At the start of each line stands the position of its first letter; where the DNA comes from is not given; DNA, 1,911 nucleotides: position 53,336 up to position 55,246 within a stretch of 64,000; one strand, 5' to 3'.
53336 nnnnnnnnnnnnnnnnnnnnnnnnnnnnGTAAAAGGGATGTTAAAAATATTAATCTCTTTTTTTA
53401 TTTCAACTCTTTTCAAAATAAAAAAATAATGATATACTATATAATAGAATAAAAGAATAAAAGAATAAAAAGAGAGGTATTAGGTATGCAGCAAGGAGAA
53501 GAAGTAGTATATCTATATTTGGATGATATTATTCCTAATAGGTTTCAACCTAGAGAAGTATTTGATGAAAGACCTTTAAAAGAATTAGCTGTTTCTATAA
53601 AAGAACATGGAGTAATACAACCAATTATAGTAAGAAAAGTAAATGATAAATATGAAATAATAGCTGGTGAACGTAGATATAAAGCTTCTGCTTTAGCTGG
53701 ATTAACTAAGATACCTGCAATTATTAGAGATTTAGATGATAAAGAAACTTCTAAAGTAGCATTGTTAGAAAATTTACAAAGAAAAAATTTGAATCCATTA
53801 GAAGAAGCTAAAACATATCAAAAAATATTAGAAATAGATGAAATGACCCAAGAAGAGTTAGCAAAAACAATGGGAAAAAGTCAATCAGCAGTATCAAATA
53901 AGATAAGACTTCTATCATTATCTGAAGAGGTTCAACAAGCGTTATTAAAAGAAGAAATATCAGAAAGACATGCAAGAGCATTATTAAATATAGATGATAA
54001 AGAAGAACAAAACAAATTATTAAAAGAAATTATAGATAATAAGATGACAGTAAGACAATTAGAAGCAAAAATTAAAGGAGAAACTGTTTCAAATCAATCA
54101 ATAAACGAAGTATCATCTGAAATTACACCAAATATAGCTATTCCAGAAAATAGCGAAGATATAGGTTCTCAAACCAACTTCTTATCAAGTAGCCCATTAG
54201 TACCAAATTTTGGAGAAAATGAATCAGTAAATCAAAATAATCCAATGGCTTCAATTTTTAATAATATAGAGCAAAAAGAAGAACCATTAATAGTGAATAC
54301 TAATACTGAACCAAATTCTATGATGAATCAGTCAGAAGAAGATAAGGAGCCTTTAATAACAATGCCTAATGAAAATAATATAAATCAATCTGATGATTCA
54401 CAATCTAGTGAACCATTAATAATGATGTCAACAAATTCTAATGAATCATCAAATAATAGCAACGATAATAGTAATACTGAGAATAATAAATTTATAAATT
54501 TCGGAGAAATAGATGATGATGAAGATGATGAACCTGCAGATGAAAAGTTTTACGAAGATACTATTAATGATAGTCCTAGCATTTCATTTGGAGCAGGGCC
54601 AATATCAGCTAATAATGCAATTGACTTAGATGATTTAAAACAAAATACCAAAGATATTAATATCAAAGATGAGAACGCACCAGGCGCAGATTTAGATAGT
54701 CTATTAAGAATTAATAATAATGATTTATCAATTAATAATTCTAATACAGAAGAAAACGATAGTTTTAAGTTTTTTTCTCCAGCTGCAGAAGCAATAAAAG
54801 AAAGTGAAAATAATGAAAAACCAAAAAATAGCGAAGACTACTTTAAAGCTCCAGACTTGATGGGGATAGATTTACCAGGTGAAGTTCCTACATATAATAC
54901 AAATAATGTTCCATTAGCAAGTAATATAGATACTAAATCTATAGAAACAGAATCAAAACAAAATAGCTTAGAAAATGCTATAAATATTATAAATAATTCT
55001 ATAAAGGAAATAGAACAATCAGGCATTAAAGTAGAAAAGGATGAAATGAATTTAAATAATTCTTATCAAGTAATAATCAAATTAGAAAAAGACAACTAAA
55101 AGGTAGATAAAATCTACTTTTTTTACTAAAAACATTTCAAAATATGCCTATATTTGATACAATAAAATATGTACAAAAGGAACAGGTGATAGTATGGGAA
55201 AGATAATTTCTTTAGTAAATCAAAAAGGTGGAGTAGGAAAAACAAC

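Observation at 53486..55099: Noc orthologue with a 320-aa disordered insertion and no N-terminal membrane-targeting helix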

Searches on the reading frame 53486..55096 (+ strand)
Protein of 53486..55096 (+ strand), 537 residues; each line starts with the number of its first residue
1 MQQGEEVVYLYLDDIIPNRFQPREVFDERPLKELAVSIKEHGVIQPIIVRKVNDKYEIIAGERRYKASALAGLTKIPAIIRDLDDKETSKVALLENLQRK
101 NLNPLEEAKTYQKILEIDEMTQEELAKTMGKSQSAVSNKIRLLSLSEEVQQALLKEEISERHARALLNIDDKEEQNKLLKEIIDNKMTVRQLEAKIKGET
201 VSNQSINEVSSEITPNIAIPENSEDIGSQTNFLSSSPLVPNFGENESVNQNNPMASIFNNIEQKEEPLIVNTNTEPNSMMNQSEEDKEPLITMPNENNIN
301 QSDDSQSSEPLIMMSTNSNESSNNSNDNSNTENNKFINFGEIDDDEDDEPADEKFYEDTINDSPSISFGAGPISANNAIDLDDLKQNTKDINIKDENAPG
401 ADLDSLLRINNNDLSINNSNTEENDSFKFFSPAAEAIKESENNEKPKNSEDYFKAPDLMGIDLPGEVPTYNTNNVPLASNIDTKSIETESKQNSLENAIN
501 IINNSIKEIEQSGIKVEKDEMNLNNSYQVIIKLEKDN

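Call 4: search_protein_families(library=pfam, proteins=[window:53486-55096:+], max_evalue=0.01)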
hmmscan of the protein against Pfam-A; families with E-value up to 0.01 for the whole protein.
window:53486-55096:+ (537 aa): 6 families
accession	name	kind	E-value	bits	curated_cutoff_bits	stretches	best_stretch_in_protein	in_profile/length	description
PF02195.25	ParB_N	-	1.9e-34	118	26.3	1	6-98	2-95/95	ParB N-terminal domain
PF17762.8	HTH_ParB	-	8.8e-34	116.2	22.6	1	100-197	1-98/102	ParB HTH domain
PF04545.22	Sigma70_r4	-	0.002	18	24.1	0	118-138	19-39/50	Sigma-70, region 4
PF08535.16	KorB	-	0.003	17.9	22.3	0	119-168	3-50/89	KorB domain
PF01381.28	HTH_3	-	0.0034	17.8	23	0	120-138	10-28/55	Helix-turn-helix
PF22440.1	SirC_C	-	0.0051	17.2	27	0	171-186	21-36/47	SirC C-terminal domain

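Call 5: search_protein_families(library=ncbifam, proteins=[window:53486-55096:+], max_evalue=0.01)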
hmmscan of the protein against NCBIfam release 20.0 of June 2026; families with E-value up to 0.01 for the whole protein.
window:53486-55096:+ (537 aa): 8 families
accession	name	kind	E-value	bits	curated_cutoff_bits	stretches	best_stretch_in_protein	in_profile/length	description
TIGR04285.1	nucleoid_noc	exception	1.3e-87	293.4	315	2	6-205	1-200/255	nucleoid occlusion protein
TIGR00180.1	parB_part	domain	3.4e-57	193.2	58.45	1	5-183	3-186/186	ParB/RepB/Spo0J family partition protein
TIGR03734.1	PRTRC_parB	hypoth_equivalog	8e-41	140.2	278.6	1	21-198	7-188/555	PRTRC system ParB family protein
TIGR03454.1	partition_RepB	equivalog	1.1e-15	57.9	201.5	1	2-153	59-208/325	plasmid partitioning protein RepB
NF010406.0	PRK13832.1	subfamily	1.5e-11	43.6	640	1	33-179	31-179/578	plasmid partitioning protein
NF010440.0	PRK13866.1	equivalog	3.4e-07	29.7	522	1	4-120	62-180/336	plasmid partitioning protein RepB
NF053625.1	SerKinSerKArch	equivalog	1.9e-05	24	380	1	19-119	23-124/244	ADP-dependent L-serine kinase SerK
NF010252.0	PRK13698.1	equivalog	0.00039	19.4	274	1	24-196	82-252/323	ParB/RepB/Spo0J family plasmid partition protein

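Call 6: search_solved_structures(query=window:53486-55096:+, max_evalue=0.00001, show_alignments=3)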
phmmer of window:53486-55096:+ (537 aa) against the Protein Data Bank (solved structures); distinct sequences matched with E-value up to 0.00001: 13.
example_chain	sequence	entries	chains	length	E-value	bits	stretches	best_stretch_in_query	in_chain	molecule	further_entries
7nfu_A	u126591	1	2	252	1.1e-63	219.2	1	2-196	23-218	Nucleoid occlusion protein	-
7ng0_A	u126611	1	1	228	2.2e-63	218.2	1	5-196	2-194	Nucleoid occlusion protein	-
7ol9_A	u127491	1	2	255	1e-53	186.4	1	5-196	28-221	Nucleoid occlusion protein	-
4umk_A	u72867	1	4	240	6.2e-51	177.2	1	4-195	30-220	PROBABLE CHROMOSOME-PARTITIONING PROTEIN PARB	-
1vz0_A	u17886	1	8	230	2.6e-50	175.1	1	4-195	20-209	Chromosome-partitioning protein Spo0J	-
6sdk_A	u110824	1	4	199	4.8e-48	167.7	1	8-196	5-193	Stage 0 sporulation protein J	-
7bnk_A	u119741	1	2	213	3.6e-46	161.5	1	8-198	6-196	ParB family protein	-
7o0n_A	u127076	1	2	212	1.9e-45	159.1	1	8-198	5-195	ParB family protein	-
7bnr_A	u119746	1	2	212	2e-45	159.1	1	9-198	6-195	ParB family protein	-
6t1f_A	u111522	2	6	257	1.6e-39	139.5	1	17-196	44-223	Chromosome-partitioning protein ParB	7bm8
6y93_A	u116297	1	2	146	9.8e-26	94.1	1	87-196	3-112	Nucleoid occlusion protein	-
6s6h_A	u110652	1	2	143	1.4e-18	70.5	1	90-196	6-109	Chromosome-partitioning protein ParB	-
8qa8_A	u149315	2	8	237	2.1e-12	50.2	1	7-153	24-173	Transcriptional repressor protein KorB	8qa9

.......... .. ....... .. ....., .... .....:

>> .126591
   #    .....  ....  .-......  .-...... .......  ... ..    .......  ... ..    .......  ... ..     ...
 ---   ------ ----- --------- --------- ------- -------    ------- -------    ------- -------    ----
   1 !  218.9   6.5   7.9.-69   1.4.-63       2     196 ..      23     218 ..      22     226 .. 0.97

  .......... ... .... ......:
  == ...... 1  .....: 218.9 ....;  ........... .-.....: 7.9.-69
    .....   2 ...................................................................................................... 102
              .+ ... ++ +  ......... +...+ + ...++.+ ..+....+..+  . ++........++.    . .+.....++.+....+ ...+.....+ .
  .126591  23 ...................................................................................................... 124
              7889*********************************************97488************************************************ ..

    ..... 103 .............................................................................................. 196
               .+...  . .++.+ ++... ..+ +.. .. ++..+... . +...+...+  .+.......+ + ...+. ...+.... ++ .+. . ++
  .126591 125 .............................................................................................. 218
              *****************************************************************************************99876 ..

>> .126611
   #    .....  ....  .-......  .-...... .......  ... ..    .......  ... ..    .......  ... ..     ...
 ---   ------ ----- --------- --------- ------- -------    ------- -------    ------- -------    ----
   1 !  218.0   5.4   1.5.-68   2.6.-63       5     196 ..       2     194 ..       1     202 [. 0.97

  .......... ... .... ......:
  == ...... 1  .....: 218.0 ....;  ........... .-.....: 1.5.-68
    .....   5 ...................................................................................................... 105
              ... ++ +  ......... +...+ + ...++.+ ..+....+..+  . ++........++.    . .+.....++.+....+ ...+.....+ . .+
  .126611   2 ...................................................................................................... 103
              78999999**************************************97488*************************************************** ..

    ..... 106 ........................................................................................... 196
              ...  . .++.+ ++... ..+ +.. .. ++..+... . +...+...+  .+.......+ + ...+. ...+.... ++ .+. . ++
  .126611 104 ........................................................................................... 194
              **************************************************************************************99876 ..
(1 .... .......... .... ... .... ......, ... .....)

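Call 9: find_homologous_proteins(query=window:53486-55096:+, max_evalue=1e-10)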
Query window:53486-55096:+ (537 aa): 7836 proteins with E <= 1e-10 among 8000 candidates; the best 120 are listed.
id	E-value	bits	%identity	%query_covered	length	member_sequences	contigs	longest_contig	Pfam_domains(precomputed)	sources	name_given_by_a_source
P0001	0.0e+0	1037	97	100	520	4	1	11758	PF17762.9,PF02195.27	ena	-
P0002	8.5e-286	967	88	100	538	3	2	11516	PF17762.9,PF02195.27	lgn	-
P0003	2.9e-277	938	85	100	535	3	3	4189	PF17762.9,PF02195.27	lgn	-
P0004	5.0e-226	770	73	100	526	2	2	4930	PF17762.9,PF02195.27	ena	-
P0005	4.3e-220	750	74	100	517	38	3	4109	PF17762.9,PF02195.27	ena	-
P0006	3.8e-207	707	100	65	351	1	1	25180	-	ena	-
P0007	1.3e-194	666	66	100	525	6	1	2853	PF17762.9,PF02195.27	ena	-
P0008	9.4e-176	604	63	100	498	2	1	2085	PF17762.9,PF02195.27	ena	-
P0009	1.5e-162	560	59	100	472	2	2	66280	PF17762.9,PF02195.27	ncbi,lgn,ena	-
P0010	2.6e-160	553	59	100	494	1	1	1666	PF17762.9,PF02195.27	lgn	-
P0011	6.0e-157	542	59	99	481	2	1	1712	PF17762.9,PF02195.27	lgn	-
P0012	9.9e-157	541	57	100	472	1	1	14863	PF17762.9,PF02195.27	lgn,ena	-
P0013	2.0e-153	530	58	100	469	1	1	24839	PF17762.9,PF02195.27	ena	-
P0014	3.2e-150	520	56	99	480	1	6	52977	PF17762.9,PF02195.27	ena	-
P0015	7.5e-148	512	54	100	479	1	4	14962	PF17762.9,PF02195.27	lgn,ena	-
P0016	7.8e-148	512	55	100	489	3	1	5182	PF17762.9,PF02195.27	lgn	-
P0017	9.6e-148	511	56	100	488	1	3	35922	PF17762.9,PF02195.27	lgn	-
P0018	1.8e-146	507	55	99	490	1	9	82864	PF17762.9,PF02195.27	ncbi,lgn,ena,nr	ncbi:MAG: ParB/RepB/Spo0J family partition protein [Bacilli bacterium]|nr:ParB/RepB/Spo0J family par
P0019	3.3e-146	506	55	100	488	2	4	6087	PF17762.9,PF02195.27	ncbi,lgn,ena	-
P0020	5.2e-146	506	55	100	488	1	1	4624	PF17762.9,PF02195.27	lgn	-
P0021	1.5e-145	504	55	100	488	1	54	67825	PF17762.9,PF02195.27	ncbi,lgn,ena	-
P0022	1.5e-145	504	55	100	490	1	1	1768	PF17762.9,PF02195.27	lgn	-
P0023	1.5e-144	501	54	100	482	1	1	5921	PF17762.9,PF02195.27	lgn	-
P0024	6.4e-144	499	73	50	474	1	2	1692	PF17762.9,PF02195.27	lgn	-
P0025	3.3e-143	496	52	100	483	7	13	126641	PF17762.9,PF02195.27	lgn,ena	-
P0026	3.6e-143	496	54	100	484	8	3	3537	PF17762.9,PF02195.27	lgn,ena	-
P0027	9.3e-143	495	54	100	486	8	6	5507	PF17762.9,PF02195.27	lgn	-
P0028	1.7e-142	494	54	100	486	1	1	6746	PF17762.9,PF02195.27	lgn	-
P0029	3.9e-142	493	54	100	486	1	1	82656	PF17762.9,PF02195.27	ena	-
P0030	5.1e-142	492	53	100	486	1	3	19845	PF17762.9,PF02195.27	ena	-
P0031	5.3e-142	492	54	100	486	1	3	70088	PF17762.9,PF02195.27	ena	-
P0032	6.6e-142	492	54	100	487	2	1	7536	PF17762.9,PF02195.27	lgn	-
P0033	9.0e-142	492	54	100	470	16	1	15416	PF17762.9,PF02195.27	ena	-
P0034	1.6e-141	491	54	100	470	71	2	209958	PF17762.9,PF02195.27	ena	-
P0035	2.5e-141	490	53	100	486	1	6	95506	PF17762.9,PF02195.27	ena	-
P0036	2.8e-141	490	53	100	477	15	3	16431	PF17762.9,PF02195.27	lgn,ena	-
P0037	4.4e-141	489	53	100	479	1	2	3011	PF17762.9,PF02195.27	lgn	-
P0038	4.6e-141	489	53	100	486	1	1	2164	PF17762.9,PF02195.27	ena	-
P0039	2.8e-140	487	53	100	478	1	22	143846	PF17762.9,PF02195.27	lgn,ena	-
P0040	3.0e-140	487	55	99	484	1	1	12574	PF17762.9,PF02195.27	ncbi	-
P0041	3.1e-140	487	53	100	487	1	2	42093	PF17762.9,PF02195.27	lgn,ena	-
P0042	4.1e-140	486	53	100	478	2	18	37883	PF17762.9,PF02195.27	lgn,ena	-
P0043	6.3e-140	486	53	100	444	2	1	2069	PF17762.9,PF02195.27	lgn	-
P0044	6.3e-140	486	52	100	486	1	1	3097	PF17762.9,PF02195.27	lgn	-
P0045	9.6e-140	485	76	46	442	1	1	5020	PF17762.9,PF02195.27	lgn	-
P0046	1.6e-139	484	53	100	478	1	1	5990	PF17762.9,PF02195.27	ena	-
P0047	9.5e-139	482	76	46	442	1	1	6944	PF17762.9,PF02195.27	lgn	-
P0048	1.1e-138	481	52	100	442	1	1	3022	PF17762.9,PF02195.27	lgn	-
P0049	1.4e-138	481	77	45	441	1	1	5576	PF17762.9,PF02195.27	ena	-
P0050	1.5e-138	481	54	100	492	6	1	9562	PF17762.9,PF02195.27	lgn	-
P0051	1.6e-138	481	54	100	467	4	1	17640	PF17762.9,PF02195.27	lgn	-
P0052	2.8e-138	480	52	100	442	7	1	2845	PF17762.9,PF02195.27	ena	-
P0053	3.7e-138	480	54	100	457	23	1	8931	PF17762.9,PF08535.16,PF02195.27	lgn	-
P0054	4.0e-138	480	53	100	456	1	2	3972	PF17762.9,PF08535.16,PF02195.27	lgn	-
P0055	4.6e-138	479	53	100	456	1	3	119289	PF17762.9,PF08535.16,PF02195.27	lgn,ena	-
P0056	4.8e-138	479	53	100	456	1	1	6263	PF17762.9,PF08535.16,PF02195.27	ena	-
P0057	7.1e-138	479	52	100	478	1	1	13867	PF17762.9,PF02195.27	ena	-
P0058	8.9e-138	478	53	100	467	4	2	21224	PF17762.9,PF02195.27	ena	-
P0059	1.1e-137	478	54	100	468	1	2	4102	PF17762.9,PF02195.27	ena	-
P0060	1.4e-137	478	53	100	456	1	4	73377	PF17762.9,PF08535.16,PF02195.27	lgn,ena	-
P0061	1.5e-137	478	53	100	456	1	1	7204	PF17762.9,PF08535.16,PF02195.27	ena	-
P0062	1.8e-137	478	53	100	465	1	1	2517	PF17762.9,PF02195.27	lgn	-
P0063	1.9e-137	477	53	100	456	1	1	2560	PF17762.9,PF08535.16,PF02195.27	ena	-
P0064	2.9e-137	477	53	100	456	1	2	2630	PF17762.9,PF08535.16,PF02195.27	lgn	-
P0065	3.5e-137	477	53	100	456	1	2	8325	PF17762.9,PF08535.16,PF02195.27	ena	-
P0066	4.4e-137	476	53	100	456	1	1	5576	PF17762.9,PF02195.27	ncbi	-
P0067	5.2e-137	476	53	100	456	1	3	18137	PF17762.9,PF08535.16,PF02195.27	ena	-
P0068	5.5e-137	476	53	100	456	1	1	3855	PF17762.9,PF08535.16,PF02195.27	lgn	-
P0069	6.0e-137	476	53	100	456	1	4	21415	PF17762.9,PF08535.16,PF02195.27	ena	-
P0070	6.1e-137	476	53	100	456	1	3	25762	PF17762.9,PF08535.16,PF02195.27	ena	-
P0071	6.2e-137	476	53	100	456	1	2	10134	PF17762.9,PF08535.16,PF02195.27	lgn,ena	-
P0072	6.6e-137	476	53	100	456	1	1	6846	PF17762.9,PF08535.16,PF02195.27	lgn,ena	-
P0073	7.3e-137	475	53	100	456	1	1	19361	PF17762.9,PF08535.16,PF02195.27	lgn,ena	-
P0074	1.3e-136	475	53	100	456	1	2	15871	PF17762.9,PF08535.16,PF02195.27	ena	-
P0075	1.4e-136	475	53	100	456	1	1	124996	PF17762.9,PF08535.16,PF02195.27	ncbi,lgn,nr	ncbi:MAG: ParB/RepB/Spo0J family partition protein [bacterium]|nr:ParB/RepB/Spo0J family partition p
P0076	1.6e-136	474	74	46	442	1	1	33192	PF17762.9,PF02195.27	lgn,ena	-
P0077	1.6e-136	474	53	100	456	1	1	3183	PF17762.9,PF08535.16,PF02195.27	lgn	-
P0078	1.7e-136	474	53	100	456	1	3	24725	PF17762.9,PF08535.16,PF02195.27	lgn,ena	-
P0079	1.8e-136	474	53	100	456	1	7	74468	PF17762.9,PF08535.16,PF02195.27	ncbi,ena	-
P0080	2.2e-136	474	53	100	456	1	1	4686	PF17762.9,PF08535.16,PF02195.27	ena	-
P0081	2.8e-136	474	51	100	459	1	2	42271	PF17762.9,PF02195.27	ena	-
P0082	3.5e-136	473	52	100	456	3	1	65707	PF17762.9,PF08535.16,PF02195.27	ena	-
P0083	3.7e-136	473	50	99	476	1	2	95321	PF17762.9,PF02195.27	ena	-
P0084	3.9e-136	473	51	99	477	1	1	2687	PF17762.9,PF02195.27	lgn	-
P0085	6.3e-136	472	53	100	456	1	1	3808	PF17762.9,PF08535.16,PF02195.27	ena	-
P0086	6.9e-136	472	53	100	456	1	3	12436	PF17762.9,PF08535.16,PF02195.27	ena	-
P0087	7.9e-136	472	53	100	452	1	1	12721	PF17762.9,PF08535.16,PF02195.27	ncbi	-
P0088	8.6e-136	472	52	100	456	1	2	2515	PF17762.9,PF08535.16,PF02195.27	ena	-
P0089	1.1e-135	472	53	100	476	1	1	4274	PF17762.9,PF02195.27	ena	-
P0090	1.6e-135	471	52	100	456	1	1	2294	PF17762.9,PF08535.16,PF02195.27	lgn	-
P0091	2.2e-135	471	76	45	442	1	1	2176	PF17762.9,PF02195.27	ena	-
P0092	2.9e-135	470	53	100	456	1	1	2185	PF17762.9,PF08535.16,PF02195.27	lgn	-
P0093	4.1e-135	470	53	100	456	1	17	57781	PF17762.9,PF08535.16,PF02195.27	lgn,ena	-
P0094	6.1e-135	469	51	100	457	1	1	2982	PF17762.9,PF08535.16,PF02195.27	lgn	-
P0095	1.2e-134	468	50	99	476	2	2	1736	PF17762.9,PF02195.27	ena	-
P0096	1.3e-134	468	53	100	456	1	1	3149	PF17762.9,PF08535.16,PF02195.27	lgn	-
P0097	1.8e-134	468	53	100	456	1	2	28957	PF17762.9,PF08535.16,PF02195.27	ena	-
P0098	2.0e-134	467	53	100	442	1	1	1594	PF17762.9,PF02195.27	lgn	-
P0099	2.6e-134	467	51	100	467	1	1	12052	PF17762.9,PF02195.27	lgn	-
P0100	2.6e-134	467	53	100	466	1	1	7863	PF17762.9,PF02195.27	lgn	-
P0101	4.1e-134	466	52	100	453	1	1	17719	PF17762.9,PF02195.27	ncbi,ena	-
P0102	2.5e-133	464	54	100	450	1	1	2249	PF17762.9,PF02195.27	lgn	-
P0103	2.9e-133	464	52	100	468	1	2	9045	PF17762.9,PF02195.27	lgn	-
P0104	3.0e-133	464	50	100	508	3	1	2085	PF17762.9,PF02195.27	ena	-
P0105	3.1e-133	464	52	100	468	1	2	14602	PF17762.9,PF08535.16,PF02195.27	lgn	-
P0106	3.6e-133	463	52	100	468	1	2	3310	PF17762.9,PF08535.16,PF02195.27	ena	-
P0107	3.8e-133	463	74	49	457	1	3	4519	PF17762.9,PF02195.27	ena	-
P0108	2.9e-132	460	52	100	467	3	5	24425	PF17762.9,PF02195.27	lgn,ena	-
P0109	4.3e-132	460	52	100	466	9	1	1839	PF17762.9,PF02195.27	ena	-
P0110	6.2e-132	459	53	100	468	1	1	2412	PF17762.9,PF02195.27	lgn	-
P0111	1.1e-131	458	51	100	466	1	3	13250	PF17762.9,PF02195.27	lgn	-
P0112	1.8e-131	458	52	100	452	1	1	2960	PF17762.9,PF02195.27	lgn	-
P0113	3.1e-131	457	52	100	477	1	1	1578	PF17762.9,PF02195.27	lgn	-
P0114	5.2e-131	456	52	100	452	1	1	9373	PF17762.9,PF02195.27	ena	-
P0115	7.4e-130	452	51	100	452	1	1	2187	PF17762.9,PF02195.27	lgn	-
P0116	4.9e-129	450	70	48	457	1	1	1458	PF17762.9,PF08535.16,PF02195.27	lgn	-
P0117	1.0e-128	449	74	49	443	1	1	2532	PF17762.9,PF02195.27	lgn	-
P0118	1.3e-128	448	51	100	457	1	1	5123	PF17762.9,PF02195.27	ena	-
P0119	1.7e-128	448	51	100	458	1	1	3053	PF17762.9,PF08535.16,PF02195.27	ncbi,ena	-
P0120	1.6e-127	445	52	100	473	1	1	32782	PF17762.9,PF02195.27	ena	-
